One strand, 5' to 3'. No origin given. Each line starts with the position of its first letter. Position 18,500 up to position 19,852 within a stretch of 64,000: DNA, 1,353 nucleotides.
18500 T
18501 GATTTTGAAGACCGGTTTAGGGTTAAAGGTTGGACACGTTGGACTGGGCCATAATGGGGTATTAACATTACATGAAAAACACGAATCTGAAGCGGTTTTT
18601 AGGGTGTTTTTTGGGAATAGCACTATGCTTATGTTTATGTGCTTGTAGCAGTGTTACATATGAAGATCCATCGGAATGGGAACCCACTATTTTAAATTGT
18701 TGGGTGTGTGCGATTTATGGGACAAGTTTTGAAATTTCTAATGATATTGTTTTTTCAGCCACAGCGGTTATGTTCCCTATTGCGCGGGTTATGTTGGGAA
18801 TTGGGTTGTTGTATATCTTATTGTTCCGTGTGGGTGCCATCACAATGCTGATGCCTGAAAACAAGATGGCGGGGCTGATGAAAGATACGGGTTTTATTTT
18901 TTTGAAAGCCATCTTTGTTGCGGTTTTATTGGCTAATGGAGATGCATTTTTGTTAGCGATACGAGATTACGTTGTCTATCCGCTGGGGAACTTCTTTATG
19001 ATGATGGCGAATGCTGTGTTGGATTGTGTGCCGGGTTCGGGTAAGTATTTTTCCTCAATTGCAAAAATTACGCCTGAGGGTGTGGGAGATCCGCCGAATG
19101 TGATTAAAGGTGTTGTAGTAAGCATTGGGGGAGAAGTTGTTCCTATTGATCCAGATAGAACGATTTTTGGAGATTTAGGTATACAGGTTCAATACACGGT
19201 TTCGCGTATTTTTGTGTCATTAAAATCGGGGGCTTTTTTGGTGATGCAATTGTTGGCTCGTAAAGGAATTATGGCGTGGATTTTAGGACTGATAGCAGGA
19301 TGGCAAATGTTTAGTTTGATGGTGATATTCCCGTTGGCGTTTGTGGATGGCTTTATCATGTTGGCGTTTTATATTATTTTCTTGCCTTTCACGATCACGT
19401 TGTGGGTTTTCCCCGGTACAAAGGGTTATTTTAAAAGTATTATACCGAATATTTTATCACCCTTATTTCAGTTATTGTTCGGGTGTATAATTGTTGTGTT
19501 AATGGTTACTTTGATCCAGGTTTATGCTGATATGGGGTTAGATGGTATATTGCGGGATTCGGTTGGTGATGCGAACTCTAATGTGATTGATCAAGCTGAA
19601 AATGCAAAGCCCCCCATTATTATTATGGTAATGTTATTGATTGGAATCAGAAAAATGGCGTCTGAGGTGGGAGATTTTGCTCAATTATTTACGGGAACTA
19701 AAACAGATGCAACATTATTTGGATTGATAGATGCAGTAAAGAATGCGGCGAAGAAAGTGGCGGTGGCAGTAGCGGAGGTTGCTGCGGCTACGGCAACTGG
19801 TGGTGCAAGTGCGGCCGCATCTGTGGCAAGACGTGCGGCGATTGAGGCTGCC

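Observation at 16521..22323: Three tandem paralogous polytopic membrane proteins sharing a CWxC-helix-LFRVG module, with no secretion ATPase nearby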

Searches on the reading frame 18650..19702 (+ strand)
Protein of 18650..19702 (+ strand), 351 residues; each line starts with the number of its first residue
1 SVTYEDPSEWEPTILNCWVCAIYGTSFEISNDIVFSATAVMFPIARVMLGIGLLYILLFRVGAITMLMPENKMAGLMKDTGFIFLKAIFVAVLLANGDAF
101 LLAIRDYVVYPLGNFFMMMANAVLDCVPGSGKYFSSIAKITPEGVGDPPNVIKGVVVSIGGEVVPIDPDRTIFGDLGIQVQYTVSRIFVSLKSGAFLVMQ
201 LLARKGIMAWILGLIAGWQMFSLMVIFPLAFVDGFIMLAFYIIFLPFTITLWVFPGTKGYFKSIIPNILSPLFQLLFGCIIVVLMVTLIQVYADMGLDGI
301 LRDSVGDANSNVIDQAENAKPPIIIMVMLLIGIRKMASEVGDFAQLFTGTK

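Call 25: find_homologous_proteins(query=A3, max_evalue=0.001)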
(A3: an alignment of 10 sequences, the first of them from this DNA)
Query A3 (10 sequences) (351 aa, profile of the alignment): 18 proteins with E <= 0.001 among 8000 candidates.
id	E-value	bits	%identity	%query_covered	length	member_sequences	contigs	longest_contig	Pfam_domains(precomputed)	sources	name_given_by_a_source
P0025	8.4e-92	326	100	100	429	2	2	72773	-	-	-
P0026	4.4e-59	219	64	100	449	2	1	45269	-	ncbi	-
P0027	9.0e-58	214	65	100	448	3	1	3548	-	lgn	-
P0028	2.2e-57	213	64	100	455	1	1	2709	-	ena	-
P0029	8.7e-48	181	57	99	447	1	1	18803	-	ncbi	-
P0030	1.7e-42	164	51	98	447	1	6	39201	-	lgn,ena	-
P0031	4.9e-41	159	48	99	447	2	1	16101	-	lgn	-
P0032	2.3e-37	147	44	99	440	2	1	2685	-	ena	-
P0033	2.3e-35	141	48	99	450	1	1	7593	-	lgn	-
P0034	4.2e-33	133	45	100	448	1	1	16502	-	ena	-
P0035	6.3e-33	132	46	100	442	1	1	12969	-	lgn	-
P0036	9.6e-32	129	46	100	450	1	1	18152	-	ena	-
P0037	1.3e-30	125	41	98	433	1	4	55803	-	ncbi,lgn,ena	-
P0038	3.3e-30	124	45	100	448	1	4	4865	-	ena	-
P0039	5.5e-30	123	45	99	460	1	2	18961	-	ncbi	-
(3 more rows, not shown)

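Call 31: find_encoding_contigs(protein=P0037, flank=10000, max_places=2)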
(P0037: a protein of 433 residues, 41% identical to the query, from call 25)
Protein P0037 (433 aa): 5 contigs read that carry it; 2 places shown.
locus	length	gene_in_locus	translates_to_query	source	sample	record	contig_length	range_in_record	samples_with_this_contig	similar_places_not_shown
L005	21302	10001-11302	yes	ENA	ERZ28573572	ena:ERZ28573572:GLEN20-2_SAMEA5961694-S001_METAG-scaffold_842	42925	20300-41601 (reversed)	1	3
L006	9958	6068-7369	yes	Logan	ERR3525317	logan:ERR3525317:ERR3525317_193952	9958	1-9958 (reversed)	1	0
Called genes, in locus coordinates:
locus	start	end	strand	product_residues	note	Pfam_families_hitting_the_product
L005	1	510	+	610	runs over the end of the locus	?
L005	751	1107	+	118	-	PF09538:FYDLN_acid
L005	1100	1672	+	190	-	PF02622:DUF179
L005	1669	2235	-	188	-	PF08207:EFP_N, PF01132:EFP, PF09285:Elong-fact-P_C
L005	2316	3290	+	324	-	PF00152:tRNA-synt_2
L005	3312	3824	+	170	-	-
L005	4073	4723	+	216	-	PF00293:NUDIX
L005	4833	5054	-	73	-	-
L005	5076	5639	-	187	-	PF04608:PgpA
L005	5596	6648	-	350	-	-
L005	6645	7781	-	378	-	-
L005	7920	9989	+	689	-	-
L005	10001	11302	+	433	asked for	-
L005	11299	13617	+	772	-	-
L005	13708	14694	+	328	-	PF01381:HTH_3, PF12844:HTH_19 (faint), PF13443:HTH_26 (faint), PF08281:Sigma70_r4_2 (faint), PF01381:HTH_3, PF13560:HTH_31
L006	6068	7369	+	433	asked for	-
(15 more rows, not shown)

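Call 34: find_related_loci(query=A3, collection=genome_contigs, flank=10000)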
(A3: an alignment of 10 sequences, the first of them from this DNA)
Query A3 (351 aa) in genome_contigs; peptide patterns used: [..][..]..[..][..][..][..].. (x = any residue, [..] = any of these).
41 stretches matched a pattern; 4 encode a relative of the query (tblastn E <= 1e-3); 4 distinct loci.
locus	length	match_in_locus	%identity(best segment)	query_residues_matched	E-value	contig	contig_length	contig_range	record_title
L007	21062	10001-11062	35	6-351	1e-60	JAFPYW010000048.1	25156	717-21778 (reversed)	MAG: Alphaproteobacteria bacterium isolate RGIG1600 Goat_Abomasum.Co__c1801122, whole genome shotgun sequence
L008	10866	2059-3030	28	16-347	9e-30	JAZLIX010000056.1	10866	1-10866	MAG: Alphaproteobacteria bacterium isolate T1900044969_TA20190031.MAGScoT_cleanbin_000037 SGB_4026_k141_1221592, whole g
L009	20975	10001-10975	30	6-349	2e-27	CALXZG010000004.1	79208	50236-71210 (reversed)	MAG: uncultured Alphaproteobacteria bacterium isolate BRZ_KG__bin33 genome assembly, contig: BRZ_KG__NODE_379_length_792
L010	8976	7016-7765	22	17-261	3e-5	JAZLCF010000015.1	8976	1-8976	MAG: Alphaproteobacteria bacterium isolate T1900045051_TC20190044.MAGScoT_cleanbin_000038 SGB_4529_k141_2833676, whole g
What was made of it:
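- Tried and rejected: It found only 4 loci, all unnamed Alphaproteobacteria MAGs (call 34), so the taxonomy could not be refined.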

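Call 35: search_protein_representatives(alignment_id=A3)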
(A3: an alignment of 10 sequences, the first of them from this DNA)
Query: 10 sequences, 372 profile positions. Proteins with E-value up to 0.001 (for the whole library): 1532; up to 1e-10: 970; up to 1e-30: 171. The best 150 are listed.
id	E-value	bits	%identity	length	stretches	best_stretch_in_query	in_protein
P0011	8.9e-151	518.6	-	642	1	1-371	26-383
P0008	1.1e-149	515.0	-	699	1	1-371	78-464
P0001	3.9e-148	509.9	-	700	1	1-371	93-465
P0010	7.0e-145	499.2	-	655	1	1-371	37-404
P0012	9.8e-141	485.6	-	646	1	3-371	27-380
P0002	5.2e-138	476.6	-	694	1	1-371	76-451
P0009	1.9e-129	448.5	-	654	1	1-371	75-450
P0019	3.5e-117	408.1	-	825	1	2-371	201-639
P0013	5.2e-111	387.8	-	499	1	3-371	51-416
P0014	9.4e-111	386.9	-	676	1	1-371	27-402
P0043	1.8e-103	363.0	-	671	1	12-370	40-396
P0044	7.8e-102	357.6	-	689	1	1-371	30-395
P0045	2.0e-93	329.9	-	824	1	1-371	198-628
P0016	2.6e-85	303.2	-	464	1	109-371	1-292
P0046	3.4e-82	292.9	-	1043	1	5-369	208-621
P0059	2.1e-58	214.6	-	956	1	5-371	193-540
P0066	1.9e-56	208.2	-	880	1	2-371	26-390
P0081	7.0e-52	193.2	-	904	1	4-333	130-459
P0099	1.5e-48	182.2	-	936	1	2-371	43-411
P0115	2.1e-44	168.6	-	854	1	11-371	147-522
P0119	6.5e-43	163.7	-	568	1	7-370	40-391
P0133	8.6e-40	153.4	-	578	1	12-371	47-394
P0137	6.1e-39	150.6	-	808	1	5-371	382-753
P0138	1.0e-38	149.8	-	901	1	10-371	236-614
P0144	7.9e-38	146.9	-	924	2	9-371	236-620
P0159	1.1e-35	139.9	-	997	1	11-371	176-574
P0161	4.9e-35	137.7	-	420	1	14-371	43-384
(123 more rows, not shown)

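Call 41: search_protein_families(library=pfam, alignment_id=A5, max_evalue=0.001)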
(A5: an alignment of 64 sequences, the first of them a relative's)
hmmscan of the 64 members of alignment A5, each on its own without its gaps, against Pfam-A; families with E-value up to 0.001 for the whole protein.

A. member 1, P0046 (1043 aa): 0 families

B. families by the number of members that match (of 64 scanned): 3 families
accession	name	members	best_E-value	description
PF04610.19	TrbL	29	4.4e-09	TrbL/VirB6 plasmid conjugal transfer protein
PF04888.17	SseC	1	7.6e-05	Secretion system effector C (SseC) like family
PF18160.6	SLATT_5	1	0.00068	SMODS and SLOG-associating 2TM effector domain family 5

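Call 42: find_encoding_contigs(protein=P0138, flank=10000, max_places=2)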
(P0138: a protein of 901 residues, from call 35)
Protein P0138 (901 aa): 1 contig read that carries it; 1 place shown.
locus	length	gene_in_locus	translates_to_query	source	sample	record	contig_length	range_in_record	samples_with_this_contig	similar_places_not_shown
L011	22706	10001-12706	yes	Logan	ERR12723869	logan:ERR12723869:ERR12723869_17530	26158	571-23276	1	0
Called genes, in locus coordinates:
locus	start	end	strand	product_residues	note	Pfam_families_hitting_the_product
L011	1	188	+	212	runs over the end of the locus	PF00702:Hydrolase, PF13419:HAD_2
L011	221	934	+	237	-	PF00702:Hydrolase, PF13419:HAD_2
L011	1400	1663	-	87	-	-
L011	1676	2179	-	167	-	PF04608:PgpA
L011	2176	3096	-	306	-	-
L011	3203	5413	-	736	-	-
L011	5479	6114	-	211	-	-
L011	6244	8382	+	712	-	-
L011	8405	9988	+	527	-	-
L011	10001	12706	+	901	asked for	-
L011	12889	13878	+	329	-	PF01381:HTH_3, PF13443:HTH_26 (faint), PF01381:HTH_3 (weak), PF12844:HTH_19 (weak), PF13560:HTH_31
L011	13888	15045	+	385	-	-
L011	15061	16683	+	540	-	-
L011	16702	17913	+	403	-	-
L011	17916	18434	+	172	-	-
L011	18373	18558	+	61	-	-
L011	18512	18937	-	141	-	PF13673:Acetyltransf_10 (weak), PF00583:Acetyltransf_1, PF13508:Acetyltransf_7, PF08445:FR47 (weak), PF13420:Acetyltransf_4 (weak)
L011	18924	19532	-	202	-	PF00814:TsaD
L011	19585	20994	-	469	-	PF00089:Trypsin, PF13365:Trypsin_2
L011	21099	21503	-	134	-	PF03724:META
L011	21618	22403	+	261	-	PF02129:Peptidase_S15 (weak), PF01738:DLH (faint), PF00756:Esterase (faint), PF12146:Hydrolase_4, PF20408:Abhydrolase_11 (faint), PF00561:Abhydrolase_1, PF12697:Abhydrolase_6, PF00326:Peptidase_S9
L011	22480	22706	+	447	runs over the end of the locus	PF03721:UDPG_MGDP_dh_N, PF03807:F420_oxidored (faint), PF00984:UDPG_MGDP_dh, PF03720:UDPG_MGDP_dh_C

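Call 44: find_encoding_contigs(protein=P0133, flank=10000, max_places=2)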
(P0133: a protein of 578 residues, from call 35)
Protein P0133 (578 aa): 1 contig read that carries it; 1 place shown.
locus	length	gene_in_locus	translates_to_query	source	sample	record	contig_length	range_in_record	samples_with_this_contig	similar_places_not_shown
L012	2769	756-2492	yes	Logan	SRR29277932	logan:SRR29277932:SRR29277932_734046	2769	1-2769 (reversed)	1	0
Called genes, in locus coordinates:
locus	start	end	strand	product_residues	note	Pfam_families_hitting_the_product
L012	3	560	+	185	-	?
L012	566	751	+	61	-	-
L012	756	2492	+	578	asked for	PF04610:TrbL (weak)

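Call 45: find_encoding_contigs(protein=P0119, flank=10000, max_places=2)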
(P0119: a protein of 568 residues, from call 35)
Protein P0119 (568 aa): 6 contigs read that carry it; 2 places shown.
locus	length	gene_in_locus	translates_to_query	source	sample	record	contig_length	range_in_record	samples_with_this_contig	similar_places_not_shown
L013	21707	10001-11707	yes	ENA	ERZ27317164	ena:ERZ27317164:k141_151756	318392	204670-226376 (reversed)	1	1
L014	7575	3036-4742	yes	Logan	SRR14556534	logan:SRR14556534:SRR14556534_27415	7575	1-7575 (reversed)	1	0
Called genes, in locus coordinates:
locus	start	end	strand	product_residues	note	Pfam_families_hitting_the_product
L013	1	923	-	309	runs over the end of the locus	-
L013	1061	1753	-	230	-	-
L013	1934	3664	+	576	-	-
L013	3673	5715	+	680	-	PF04610:TrbL (weak)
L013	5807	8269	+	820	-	-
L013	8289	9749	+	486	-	-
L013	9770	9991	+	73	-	-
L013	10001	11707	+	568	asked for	-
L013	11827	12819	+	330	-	PF01381:HTH_3, PF04545:Sigma70_r4 (faint), PF12844:HTH_19 (faint), PF13443:HTH_26 (weak), PF13560:HTH_31 (weak), PF01381:HTH_3, PF13560:HTH_31 (weak)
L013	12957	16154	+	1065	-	-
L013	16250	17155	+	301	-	-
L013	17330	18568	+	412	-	-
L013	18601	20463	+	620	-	-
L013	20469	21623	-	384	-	PF24837:AMIN-like (weak), PF11741:AMIN, PF01520:Amidase_3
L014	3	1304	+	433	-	?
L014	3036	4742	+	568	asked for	-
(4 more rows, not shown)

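Call 53: list_cluster_members(proteins=[P0046, P0059, P0066, P0081, P0099, P0115, P0137, P0144, P0159, P0161])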
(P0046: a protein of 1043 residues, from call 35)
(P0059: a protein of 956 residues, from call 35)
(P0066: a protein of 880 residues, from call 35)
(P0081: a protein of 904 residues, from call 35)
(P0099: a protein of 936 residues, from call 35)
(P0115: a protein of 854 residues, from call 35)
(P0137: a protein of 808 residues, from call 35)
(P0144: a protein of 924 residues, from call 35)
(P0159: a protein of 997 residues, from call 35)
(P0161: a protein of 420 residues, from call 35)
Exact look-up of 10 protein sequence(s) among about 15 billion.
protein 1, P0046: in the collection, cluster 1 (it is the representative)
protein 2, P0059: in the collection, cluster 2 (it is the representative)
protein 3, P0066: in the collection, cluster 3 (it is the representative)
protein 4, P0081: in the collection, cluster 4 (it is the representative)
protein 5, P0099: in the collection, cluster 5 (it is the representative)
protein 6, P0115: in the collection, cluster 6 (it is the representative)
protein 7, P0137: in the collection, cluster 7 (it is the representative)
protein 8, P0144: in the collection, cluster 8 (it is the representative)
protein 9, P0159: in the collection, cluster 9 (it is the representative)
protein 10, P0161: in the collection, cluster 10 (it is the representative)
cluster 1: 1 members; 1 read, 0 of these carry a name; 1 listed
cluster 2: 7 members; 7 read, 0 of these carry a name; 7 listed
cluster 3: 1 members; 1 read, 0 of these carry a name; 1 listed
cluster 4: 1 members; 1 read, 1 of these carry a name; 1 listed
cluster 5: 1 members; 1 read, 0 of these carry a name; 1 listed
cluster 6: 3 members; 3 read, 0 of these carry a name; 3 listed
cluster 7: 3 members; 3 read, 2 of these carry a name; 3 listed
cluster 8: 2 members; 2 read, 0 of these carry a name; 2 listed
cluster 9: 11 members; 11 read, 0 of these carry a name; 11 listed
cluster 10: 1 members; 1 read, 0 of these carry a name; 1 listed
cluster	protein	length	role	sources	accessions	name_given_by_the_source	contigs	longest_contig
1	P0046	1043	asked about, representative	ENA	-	-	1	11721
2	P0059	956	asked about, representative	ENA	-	-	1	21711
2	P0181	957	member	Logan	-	-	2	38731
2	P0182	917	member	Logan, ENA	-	-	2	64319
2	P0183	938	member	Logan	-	-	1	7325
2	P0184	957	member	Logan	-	-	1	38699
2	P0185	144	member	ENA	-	-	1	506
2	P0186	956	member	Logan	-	-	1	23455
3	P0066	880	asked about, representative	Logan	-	-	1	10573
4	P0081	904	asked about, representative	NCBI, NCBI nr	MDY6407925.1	MAG: hypothetical protein SPL08_04430 [Pseudomonadota bacterium] | hypothetical protein [Pseudomonadota bacterium]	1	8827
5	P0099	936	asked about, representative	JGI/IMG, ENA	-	-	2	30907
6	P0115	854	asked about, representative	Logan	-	-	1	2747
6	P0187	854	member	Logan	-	-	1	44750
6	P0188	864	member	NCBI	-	-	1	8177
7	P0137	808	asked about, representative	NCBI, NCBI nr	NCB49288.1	MAG: hypothetical protein EOM53_01225 [Alphaproteobacteria bacterium] | hypothetical protein [Alphaproteobacteria bacterium]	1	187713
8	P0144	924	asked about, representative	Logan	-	-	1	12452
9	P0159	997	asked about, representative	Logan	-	-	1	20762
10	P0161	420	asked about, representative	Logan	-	-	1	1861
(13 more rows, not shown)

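Call 54: find_encoding_contigs(protein=P0137, flank=10000, max_places=1)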
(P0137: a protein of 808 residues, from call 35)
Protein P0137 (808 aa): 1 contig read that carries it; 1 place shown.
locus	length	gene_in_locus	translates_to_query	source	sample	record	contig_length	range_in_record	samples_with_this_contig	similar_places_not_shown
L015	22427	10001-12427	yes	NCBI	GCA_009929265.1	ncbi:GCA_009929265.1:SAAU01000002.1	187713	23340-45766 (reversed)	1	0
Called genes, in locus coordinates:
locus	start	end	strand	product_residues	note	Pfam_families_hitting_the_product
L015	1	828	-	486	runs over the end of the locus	PF08323:Glyco_transf_5, PF13439:Glyco_transf_4 (weak), PF00534:Glycos_transf_1, PF13692:Glyco_trans_1_4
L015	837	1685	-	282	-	-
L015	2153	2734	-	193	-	-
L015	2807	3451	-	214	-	-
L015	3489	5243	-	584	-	-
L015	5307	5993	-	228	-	-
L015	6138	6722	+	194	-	-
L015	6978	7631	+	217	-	-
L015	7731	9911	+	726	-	-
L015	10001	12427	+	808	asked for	-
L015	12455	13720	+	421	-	-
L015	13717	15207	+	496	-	-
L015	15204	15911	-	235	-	PF01841:Transglut_core (weak)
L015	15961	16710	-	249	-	PF03548:LolA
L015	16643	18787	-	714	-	PF13491:FtsK_4TM, PF17854:FtsK_alpha, PF01580:FtsK_SpoIIIE, PF09397:FtsK_gamma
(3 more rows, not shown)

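Call 55: find_encoding_contigs(protein=P0159, flank=10000, max_places=1)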
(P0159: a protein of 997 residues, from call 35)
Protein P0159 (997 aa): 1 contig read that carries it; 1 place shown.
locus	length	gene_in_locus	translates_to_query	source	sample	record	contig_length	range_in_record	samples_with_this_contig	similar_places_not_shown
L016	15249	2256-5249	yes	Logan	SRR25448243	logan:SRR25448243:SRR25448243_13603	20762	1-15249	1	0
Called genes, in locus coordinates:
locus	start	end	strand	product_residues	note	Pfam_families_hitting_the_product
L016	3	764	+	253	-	?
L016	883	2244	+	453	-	-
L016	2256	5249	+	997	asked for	-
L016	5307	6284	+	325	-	PF01381:HTH_3, PF08667:BetR (weak), PF12844:HTH_19 (faint), PF13560:HTH_31 (weak)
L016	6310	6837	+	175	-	-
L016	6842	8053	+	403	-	-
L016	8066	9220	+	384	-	-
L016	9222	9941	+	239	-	-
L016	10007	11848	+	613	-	PF00749:tRNA-synt_1c, PF19269:Anticodon_2, PF04102:SlyX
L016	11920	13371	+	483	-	PF03895:YadA_anchor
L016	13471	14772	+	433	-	PF04052:TolB_N, PF00930:DPPIV_N (faint), PF26550:Tricorn_2nd, PF23381:Beta-prop_IFT122_1st (faint), PF26549:Tricorn_N (weak), PF26549:Tricorn_N, PF07676:PD40, PF26550:Tricorn_2nd, +1 more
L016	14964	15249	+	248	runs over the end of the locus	PF00318:Ribosomal_S2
